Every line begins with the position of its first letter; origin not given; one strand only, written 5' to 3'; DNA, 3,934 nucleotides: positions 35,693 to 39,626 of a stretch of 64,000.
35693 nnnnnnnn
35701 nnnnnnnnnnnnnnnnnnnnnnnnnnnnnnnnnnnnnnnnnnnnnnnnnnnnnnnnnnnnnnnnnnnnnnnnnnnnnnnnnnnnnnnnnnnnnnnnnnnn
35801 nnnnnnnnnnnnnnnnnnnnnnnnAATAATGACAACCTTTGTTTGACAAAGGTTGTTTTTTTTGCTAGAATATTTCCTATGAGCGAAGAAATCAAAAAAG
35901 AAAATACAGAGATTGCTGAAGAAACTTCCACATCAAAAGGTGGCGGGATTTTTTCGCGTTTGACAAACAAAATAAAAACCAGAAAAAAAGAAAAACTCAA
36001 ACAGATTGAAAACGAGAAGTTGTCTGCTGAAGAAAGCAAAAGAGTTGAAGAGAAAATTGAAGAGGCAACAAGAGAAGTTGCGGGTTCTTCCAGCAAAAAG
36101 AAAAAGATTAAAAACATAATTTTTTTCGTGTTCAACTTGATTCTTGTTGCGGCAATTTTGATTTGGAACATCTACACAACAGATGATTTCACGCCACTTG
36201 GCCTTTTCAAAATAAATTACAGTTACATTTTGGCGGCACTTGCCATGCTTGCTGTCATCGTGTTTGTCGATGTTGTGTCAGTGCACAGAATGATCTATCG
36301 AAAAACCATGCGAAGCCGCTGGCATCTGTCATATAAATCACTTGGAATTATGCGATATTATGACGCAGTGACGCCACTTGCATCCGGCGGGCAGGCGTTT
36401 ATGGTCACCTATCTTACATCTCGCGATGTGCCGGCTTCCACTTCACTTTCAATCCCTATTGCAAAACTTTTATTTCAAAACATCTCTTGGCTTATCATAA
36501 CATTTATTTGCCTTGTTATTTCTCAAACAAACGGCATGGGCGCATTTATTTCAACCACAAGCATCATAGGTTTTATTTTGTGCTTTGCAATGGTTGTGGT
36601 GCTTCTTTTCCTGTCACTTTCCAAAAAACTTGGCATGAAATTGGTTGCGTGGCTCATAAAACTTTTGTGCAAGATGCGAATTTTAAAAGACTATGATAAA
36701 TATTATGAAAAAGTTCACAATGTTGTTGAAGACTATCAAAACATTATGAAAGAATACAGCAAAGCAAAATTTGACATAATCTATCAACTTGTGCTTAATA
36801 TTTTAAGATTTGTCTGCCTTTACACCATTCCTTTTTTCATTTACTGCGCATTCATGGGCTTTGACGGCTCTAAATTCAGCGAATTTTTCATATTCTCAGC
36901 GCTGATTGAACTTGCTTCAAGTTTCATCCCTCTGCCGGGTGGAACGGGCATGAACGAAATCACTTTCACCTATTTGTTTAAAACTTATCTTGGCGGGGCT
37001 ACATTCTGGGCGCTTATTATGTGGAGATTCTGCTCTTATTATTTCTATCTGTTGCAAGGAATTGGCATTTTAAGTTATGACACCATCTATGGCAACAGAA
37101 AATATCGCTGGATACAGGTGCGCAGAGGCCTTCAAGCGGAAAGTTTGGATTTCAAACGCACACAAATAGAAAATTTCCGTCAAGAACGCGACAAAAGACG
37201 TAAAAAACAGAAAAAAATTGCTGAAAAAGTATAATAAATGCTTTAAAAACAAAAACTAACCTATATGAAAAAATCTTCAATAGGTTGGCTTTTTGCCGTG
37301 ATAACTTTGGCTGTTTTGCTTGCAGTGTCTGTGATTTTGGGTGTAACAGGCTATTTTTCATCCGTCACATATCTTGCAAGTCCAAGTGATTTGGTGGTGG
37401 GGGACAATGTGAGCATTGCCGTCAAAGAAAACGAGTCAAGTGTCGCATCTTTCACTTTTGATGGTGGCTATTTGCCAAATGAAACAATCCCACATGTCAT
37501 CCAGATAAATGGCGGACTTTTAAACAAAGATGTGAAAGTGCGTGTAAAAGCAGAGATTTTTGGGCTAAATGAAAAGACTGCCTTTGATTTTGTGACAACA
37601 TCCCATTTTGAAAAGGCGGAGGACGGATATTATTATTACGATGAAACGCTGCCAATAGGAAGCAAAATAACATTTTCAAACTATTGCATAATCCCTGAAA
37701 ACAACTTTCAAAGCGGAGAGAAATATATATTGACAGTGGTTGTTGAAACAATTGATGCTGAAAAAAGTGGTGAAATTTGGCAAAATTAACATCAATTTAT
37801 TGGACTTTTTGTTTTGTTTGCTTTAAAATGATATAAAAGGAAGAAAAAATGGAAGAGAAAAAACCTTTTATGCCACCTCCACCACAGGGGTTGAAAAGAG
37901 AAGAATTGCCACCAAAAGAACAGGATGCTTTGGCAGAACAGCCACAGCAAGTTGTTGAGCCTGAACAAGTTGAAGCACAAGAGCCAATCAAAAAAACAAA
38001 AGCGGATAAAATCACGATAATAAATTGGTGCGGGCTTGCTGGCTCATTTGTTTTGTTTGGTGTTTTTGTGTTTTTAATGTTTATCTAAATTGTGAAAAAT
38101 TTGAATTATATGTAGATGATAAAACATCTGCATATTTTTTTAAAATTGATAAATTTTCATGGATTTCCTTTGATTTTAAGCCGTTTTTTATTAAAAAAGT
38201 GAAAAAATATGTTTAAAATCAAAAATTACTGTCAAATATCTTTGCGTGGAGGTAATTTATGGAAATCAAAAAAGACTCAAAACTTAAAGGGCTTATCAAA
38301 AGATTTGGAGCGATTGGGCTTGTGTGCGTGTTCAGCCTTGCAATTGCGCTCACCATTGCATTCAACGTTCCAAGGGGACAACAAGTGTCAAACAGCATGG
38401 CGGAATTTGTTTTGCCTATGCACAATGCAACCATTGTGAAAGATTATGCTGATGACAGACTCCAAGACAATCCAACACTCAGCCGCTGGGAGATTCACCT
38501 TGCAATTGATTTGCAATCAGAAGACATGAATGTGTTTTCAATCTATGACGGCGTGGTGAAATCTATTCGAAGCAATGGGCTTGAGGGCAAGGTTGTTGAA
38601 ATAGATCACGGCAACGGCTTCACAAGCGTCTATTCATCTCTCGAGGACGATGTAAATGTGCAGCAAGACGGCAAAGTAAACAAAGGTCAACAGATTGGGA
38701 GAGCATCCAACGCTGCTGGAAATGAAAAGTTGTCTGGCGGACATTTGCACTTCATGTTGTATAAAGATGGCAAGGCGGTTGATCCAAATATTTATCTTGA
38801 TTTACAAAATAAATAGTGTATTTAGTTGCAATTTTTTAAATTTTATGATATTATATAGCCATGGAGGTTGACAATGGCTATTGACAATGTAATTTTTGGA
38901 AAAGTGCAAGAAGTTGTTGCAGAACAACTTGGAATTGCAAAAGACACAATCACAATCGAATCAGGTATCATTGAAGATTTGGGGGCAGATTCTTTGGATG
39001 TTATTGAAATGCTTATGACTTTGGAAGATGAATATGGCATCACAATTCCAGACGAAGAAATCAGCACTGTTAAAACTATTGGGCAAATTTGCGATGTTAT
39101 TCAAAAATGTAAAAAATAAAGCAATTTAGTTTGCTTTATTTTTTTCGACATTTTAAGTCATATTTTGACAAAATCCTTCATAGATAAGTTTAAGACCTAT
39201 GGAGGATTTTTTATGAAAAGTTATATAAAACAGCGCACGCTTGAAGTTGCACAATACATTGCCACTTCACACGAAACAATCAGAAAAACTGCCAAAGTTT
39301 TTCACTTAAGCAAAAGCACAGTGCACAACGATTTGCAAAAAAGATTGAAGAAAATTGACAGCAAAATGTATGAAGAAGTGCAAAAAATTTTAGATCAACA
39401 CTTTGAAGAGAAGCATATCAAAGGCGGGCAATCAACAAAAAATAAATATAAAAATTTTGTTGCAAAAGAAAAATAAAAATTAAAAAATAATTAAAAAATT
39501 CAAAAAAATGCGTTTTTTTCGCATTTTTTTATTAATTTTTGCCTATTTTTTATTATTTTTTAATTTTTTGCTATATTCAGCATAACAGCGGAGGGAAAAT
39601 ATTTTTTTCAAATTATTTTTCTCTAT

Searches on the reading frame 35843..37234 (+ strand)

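Call 27: search_protein_families(library=pfam, proteins=[window:35843-37234:+], max_evalue=0.001)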
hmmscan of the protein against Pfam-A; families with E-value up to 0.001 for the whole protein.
window:35843-37234:+ (463 aa): 1 family
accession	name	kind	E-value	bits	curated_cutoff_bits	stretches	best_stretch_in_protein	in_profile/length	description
PF03706.18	LPG_synthase_TM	-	2.9e-21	76.7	33.4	1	101-406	6-302/302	Lysylphosphatidylglycerol synthase TM region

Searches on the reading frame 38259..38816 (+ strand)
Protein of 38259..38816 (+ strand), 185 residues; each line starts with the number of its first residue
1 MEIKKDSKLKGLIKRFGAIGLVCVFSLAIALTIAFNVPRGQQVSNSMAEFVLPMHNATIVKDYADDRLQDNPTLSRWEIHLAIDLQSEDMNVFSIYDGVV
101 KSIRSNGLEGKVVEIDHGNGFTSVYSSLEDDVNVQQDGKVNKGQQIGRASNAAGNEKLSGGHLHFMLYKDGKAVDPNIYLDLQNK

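Call 27: search_protein_families(library=pfam, proteins=[window:38259-38816:+], max_evalue=0.001)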
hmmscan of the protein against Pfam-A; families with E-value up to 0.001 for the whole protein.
window:38259-38816:+ (185 aa): 1 family
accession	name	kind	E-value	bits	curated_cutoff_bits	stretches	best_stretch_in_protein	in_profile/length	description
PF01551.29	Peptidase_M23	-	8.3e-20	71.2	28.7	1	79-176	2-96/96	Peptidase family M23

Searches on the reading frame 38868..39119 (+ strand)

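Call 107: search_protein_families(library=pfam, proteins=[window:38868-39119:+], max_evalue=0.001)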
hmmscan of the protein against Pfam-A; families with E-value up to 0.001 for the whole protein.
window:38868-39119:+ (83 aa): 2 families
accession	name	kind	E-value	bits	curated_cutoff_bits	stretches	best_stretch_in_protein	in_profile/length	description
PF00550.31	PP-binding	-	1.7e-15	57.4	20.8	1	12-78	2-67/67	Phosphopantetheine attachment site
PF14573.12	PP-binding_2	-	7.2e-05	23.4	32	1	4-78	10-84/96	Acyl-carrier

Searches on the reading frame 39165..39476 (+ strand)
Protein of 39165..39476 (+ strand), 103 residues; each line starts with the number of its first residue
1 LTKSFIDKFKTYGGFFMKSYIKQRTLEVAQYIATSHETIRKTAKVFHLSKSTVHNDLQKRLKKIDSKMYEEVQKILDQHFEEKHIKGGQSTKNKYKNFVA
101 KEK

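Call 27: search_protein_families(library=pfam, proteins=[window:39165-39476:+], max_evalue=0.001)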
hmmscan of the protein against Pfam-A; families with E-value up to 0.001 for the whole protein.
window:39165-39476:+ (103 aa): 1 family
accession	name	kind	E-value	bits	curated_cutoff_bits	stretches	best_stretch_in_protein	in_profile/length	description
PF12116.14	SpoIIID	-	4.6e-30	104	27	1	18-97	1-80/82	Stage III sporulation protein D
